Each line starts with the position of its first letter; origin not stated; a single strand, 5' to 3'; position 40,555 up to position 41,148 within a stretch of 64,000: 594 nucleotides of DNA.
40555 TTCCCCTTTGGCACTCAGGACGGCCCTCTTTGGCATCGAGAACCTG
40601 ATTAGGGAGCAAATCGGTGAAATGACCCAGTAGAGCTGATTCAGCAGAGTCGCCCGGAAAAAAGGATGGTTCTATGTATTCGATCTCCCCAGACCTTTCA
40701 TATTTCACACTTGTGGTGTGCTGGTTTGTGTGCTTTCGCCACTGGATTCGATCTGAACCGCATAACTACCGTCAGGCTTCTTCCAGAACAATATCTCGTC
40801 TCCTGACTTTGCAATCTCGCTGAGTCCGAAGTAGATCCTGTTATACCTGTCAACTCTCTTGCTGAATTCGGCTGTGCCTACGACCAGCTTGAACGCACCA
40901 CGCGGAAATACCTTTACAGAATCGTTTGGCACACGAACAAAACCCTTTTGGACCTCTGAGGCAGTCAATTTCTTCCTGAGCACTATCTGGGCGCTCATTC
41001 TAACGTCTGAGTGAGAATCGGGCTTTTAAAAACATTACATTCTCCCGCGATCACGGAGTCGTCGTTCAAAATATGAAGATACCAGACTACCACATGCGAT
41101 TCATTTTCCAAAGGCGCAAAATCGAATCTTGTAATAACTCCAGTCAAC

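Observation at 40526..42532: Stand-alone B3-like (EcoRII-N type) DNA-binding protein divergent from an N4/N6 DNA methyltransferase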

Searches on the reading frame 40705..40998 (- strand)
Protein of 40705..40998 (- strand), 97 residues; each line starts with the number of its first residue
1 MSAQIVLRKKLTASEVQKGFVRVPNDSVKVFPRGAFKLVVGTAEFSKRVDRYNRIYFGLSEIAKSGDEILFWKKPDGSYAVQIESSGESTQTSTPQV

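Call 3: search_protein_families(library=pfam, proteins=[window:40705-40998:-], max_evalue=1)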
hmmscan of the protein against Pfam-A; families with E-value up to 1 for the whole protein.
window:40705-40998:- (97 aa): 1 family
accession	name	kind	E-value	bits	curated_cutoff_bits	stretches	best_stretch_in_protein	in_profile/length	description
PF20694.2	TRADD-like_N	-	0.04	14.2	23.7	1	59-91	11-44/69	TRADD-like N-terminal domain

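Call 4: search_protein_families(library=ncbifam, proteins=[window:40705-40998:-], max_evalue=1)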
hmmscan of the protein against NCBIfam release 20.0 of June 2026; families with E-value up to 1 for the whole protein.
window:40705-40998:- (97 aa): 0 families

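Call 5: find_homologous_proteins(query=window:40705-40998:-, max_evalue=0.01)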
Query window:40705-40998:- (97 aa): 4 proteins with E <= 0.01 among 4 candidates.
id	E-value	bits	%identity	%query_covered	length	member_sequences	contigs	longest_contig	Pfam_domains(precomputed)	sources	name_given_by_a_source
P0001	2.4e-49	183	93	95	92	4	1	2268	-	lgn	-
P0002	4.2e-38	147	72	96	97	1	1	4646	-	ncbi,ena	-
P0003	3.8e-36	141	68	98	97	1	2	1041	-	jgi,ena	-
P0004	2.6e-33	131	66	94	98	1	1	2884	-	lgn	-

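Call 6: search_solved_structures(query=window:40705-40998:-, max_evalue=10, show_alignments=3)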
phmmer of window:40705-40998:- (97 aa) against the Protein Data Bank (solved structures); distinct sequences matched with E-value up to 10: 0.

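Call 10: find_encoding_contigs(protein=P0002, flank=10000)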
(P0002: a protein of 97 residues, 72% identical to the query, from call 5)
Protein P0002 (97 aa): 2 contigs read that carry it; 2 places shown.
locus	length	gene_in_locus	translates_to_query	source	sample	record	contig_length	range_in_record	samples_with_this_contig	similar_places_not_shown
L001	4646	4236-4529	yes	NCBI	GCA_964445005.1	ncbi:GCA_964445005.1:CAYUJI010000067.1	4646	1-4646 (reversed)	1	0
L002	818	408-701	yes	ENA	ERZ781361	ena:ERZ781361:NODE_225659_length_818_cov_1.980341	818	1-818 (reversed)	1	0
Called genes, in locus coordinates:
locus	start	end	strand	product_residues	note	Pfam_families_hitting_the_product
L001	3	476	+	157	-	?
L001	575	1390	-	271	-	PF01887:SAM_HAT_N, PF20257:SAM_HAT_C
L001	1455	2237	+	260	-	PF00254:FKBP_C (faint), PF22199:FKBP26_IF, PF18046:FKBP26_C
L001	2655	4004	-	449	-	PF01555:N6_N4_Mtase, PF01170:UPF0020 (faint)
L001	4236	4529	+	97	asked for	-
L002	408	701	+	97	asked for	-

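Call 11: find_encoding_contigs(protein=P0004, flank=10000)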
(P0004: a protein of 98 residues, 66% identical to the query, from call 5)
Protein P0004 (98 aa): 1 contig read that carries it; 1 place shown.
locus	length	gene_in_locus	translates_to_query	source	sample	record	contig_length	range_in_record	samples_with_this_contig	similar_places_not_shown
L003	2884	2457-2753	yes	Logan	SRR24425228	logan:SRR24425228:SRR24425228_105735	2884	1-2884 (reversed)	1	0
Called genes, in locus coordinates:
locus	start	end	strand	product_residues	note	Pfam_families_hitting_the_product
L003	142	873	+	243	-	PF00254:FKBP_C (weak), PF22199:FKBP26_IF, PF18046:FKBP26_C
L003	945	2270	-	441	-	PF01555:N6_N4_Mtase, PF01170:UPF0020 (faint)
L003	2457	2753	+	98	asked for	-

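Call 12: find_encoding_contigs(protein=P0001, flank=10000)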
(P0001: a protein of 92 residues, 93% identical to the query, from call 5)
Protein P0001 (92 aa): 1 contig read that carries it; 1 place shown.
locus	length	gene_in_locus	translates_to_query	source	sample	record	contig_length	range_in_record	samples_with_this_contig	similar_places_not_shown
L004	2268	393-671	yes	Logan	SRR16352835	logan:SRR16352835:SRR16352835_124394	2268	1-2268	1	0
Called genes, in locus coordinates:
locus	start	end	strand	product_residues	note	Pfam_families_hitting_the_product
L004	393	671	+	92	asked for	-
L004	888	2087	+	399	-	PF00155:Aminotran_1_2, PF00266:Aminotran_5 (faint), PF01041:DegT_DnrJ_EryC1 (weak), PF01053:Cys_Met_Meta_PP (weak)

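Call 13: find_encoding_contigs(protein=P0003, flank=10000)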
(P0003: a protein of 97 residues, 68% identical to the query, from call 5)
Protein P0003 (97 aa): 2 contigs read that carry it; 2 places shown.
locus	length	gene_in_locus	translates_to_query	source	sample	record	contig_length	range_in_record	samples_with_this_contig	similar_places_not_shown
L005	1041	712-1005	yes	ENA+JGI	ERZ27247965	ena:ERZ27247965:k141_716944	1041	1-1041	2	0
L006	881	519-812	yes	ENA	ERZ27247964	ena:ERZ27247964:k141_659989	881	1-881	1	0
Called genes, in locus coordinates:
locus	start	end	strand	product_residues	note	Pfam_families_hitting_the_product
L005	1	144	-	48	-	?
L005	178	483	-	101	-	PF01555:N6_N4_Mtase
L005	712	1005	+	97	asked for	-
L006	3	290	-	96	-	?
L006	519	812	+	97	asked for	-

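Call 15: search_protein_representatives(alignment_id=A1)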
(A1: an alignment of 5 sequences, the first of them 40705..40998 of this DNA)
Query: 5 sequences, 97 profile positions. Proteins with E-value up to 0.001 (for the whole library): 24; up to 1e-10: 3; up to 1e-30: 1. The best 24 are listed.
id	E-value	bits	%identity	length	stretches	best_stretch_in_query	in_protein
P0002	5.2e-49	180.2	-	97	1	1-96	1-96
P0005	2.8e-21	91.3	-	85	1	6-82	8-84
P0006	8.4e-11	57.7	-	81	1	6-72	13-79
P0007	2.5e-08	49.8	-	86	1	4-82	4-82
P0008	2.5e-08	49.8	-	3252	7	23-63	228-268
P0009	3.9e-08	49.2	-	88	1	6-84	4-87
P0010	8.5e-08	48.1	-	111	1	5-86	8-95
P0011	4.5e-07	45.7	-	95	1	5-87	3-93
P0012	1.7e-06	43.9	-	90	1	9-84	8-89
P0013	1.7e-06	43.9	-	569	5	61-83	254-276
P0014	1.7e-06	43.9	-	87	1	8-83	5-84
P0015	5.6e-06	42.2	-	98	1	6-84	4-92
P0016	6.4e-06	42.0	-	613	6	55-84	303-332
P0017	8.0e-06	41.7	-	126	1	6-84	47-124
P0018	1.2e-05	41.2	-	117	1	4-69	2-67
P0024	2.2e-04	37.2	-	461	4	65-82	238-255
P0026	2.5e-04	36.9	-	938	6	42-91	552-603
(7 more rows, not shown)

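Call 17: predict_structure(alignment_id=A1)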
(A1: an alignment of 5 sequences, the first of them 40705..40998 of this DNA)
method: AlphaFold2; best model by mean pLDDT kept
length: 97 residues; sequences in the alignment: 5
mean_pLDDT: 82.2   pTM: 0.66
mean pLDDT of the five models: 82.2, 80.4, 79.6, 78.0, 67.0
residues with pLDDT >= 90: 30; 70-90: 54; 50-70: 3; < 50: 10
segments of 3 or more residues with pLDDT < 50: 88-97
pLDDT, mean of each block of 10 residues (from residue 1): 84 90 88 87 88 88 86 89 69 41
secondary structure, 60 per line:
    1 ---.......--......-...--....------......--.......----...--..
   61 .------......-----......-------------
elements in order: E4-10 H13-18 E20-22 H25-28 E35-40 E43-49 E54-56 E68-73 E79-84

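Call 21: find_encoding_contigs(protein=P0005, flank=6000, max_places=4)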
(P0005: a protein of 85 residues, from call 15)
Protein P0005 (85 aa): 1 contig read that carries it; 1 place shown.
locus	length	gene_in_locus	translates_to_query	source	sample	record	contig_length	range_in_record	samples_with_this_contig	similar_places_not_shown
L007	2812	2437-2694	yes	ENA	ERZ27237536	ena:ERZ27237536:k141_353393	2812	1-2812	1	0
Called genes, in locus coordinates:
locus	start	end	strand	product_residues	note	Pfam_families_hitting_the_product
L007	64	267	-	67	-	-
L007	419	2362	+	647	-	PF01555:N6_N4_Mtase (faint), PF01170:UPF0020 (weak)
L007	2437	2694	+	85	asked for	-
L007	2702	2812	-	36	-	?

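Call 22: find_encoding_contigs(protein=P0009, flank=6000, max_places=4)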
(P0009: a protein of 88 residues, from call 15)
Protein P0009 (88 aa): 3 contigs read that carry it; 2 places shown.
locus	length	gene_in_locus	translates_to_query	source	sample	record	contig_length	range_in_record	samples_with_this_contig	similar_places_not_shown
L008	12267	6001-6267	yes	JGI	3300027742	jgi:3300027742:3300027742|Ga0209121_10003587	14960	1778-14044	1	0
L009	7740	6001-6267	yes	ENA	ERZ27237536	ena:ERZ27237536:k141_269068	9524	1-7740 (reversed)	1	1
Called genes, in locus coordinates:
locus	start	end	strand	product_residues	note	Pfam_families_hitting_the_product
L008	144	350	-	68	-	-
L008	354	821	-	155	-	PF26688:RHH_12 (weak)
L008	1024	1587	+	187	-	-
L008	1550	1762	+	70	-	-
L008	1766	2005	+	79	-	-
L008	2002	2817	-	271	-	-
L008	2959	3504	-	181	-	-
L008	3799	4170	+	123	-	-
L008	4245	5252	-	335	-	PF18899:DUF5655 (weak)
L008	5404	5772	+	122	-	-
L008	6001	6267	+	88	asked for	-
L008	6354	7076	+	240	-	PF11463:R-HINP1I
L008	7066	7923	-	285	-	PF01555:N6_N4_Mtase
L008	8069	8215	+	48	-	PF04014:MazE_antitoxin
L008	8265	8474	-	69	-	-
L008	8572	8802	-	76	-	-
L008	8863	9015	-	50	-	-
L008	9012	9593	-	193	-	PF13936:HTH_38 (weak)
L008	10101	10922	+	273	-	-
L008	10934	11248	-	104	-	-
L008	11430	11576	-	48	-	-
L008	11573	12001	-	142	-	-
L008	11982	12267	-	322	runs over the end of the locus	-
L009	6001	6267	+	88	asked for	-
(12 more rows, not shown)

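Call 23: find_encoding_contigs(protein=P0007, flank=6000, max_places=4)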
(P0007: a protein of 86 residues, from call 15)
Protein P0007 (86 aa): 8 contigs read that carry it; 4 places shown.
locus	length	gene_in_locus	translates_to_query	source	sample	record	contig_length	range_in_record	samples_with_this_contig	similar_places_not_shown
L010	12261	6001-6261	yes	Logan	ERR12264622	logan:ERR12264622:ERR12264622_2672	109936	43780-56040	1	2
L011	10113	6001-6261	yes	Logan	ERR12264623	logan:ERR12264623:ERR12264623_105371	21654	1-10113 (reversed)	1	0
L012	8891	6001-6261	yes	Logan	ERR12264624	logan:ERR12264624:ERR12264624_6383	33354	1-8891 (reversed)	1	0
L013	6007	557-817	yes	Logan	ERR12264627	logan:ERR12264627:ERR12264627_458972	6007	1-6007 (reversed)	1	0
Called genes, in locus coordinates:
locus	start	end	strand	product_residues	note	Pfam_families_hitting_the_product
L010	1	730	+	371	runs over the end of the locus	PF01208:URO-D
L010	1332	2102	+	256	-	PF02353:CMAS, PF01209:Ubie_methyltran, PF05175:MTS, PF13489:Methyltransf_23, PF13847:Methyltransf_31, PF08241:Methyltransf_11, PF08242:Methyltransf_12, PF13649:Methyltransf_25, +1 more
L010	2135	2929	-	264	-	PF02585:PIG-L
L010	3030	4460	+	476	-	PF00557:Peptidase_M24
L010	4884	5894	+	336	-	-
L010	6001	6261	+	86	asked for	-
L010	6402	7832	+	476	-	PF02310:B12-binding, PF04055:Radical_SAM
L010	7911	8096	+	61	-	-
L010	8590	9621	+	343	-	-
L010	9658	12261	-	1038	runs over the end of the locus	PF02687:FtsX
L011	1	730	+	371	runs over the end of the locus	PF01208:URO-D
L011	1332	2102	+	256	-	PF02353:CMAS, PF01209:Ubie_methyltran, PF05175:MTS, PF13489:Methyltransf_23, PF13847:Methyltransf_31, PF08241:Methyltransf_11, PF08242:Methyltransf_12, PF13649:Methyltransf_25, +1 more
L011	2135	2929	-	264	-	PF02585:PIG-L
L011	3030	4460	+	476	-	PF00557:Peptidase_M24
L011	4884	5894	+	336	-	-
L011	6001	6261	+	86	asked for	-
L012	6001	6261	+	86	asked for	-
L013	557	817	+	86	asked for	-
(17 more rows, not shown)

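Call 28: find_related_loci(query=A1, collection=genome_contigs, flank=10000)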
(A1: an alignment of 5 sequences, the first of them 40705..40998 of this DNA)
Query A1 (97 aa) in genome_contigs; peptide patterns used: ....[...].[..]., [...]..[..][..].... (x = any residue, [..] = any of these).
100 stretches matched a pattern, but none encodes a relative of the query by tblastn (E <= 1e-3).

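Call 29: find_homologous_proteins(query=A2, max_evalue=0.001)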
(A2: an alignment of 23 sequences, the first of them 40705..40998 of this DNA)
Query A2 (23 sequences) (97 aa, profile of the alignment): 11 proteins with E <= 0.001 among 419 candidates.
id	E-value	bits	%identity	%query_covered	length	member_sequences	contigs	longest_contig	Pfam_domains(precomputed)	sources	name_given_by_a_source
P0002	3.3e-30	121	72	96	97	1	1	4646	-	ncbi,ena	-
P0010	1.3e-28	116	31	82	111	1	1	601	-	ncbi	-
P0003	1.8e-28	116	68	98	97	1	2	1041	-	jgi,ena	-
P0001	3.6e-28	115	93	95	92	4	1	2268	-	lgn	-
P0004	9.4e-28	114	66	94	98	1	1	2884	-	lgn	-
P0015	1.2e-24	104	29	87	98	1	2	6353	-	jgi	jgi:hypothetical protein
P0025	1.9e-23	100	27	84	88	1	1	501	-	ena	-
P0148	6.8e-21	92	30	78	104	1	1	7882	-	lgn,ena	-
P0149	7.7e-21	91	29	84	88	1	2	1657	-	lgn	-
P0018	9.9e-17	78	34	66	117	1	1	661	-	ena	-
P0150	2.4e-11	61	34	55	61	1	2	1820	-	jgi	-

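Call 30: find_encoding_contigs(protein=P0015, flank=6000, max_places=3)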
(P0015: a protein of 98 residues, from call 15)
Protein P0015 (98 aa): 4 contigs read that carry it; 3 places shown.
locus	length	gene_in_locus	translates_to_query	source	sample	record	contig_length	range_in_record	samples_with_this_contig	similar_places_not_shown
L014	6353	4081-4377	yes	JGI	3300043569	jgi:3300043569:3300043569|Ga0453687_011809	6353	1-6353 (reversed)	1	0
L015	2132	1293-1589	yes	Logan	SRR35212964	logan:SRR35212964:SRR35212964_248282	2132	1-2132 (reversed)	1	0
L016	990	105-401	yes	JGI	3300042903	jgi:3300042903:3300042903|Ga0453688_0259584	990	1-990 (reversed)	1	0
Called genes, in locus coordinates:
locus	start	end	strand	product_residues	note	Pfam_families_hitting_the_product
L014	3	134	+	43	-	?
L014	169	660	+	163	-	-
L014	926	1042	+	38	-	-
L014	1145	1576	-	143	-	-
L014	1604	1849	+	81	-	-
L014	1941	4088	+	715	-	-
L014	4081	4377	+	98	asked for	-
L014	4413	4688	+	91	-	-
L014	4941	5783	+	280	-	PF11463:R-HINP1I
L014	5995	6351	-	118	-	?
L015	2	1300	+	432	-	?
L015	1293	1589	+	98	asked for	-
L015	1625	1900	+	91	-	-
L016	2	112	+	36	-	?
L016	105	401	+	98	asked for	-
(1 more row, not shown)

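Call 31: find_encoding_contigs(protein=P0148, flank=6000, max_places=3)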
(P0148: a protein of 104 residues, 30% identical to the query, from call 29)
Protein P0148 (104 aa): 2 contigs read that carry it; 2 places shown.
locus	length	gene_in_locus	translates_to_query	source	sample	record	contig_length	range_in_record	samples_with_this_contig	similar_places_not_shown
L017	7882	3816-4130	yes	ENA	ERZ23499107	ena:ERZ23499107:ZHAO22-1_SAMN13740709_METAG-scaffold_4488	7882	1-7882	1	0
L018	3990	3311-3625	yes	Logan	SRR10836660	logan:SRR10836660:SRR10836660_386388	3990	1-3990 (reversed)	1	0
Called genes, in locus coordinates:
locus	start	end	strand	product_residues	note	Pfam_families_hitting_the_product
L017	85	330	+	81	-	-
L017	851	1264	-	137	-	-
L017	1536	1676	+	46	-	-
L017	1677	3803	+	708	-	-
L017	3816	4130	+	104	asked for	-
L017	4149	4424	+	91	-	-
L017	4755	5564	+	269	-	PF11463:R-HINP1I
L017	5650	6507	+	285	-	PF01939:NucS_C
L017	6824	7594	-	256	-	-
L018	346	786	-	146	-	-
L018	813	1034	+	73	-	-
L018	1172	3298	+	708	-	-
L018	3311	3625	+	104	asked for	-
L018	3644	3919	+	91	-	-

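Call 32: find_encoding_contigs(protein=P0012, flank=6000, max_places=3)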
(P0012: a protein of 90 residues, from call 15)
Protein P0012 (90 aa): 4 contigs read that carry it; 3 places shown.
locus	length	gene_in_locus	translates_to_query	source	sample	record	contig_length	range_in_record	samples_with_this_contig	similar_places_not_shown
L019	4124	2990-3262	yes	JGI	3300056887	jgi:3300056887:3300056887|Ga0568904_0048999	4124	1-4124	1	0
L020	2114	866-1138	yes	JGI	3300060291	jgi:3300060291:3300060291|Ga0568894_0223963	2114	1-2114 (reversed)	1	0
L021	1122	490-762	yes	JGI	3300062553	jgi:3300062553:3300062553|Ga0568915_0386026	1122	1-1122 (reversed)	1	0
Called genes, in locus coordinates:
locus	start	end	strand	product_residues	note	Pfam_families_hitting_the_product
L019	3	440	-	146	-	?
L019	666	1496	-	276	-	-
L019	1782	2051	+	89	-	-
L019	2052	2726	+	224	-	PF15514:ThaI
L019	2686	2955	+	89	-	-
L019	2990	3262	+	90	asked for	-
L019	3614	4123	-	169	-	?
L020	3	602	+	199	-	?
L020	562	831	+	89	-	-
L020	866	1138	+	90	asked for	-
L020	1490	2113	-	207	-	?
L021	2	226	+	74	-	?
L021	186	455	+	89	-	-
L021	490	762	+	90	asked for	-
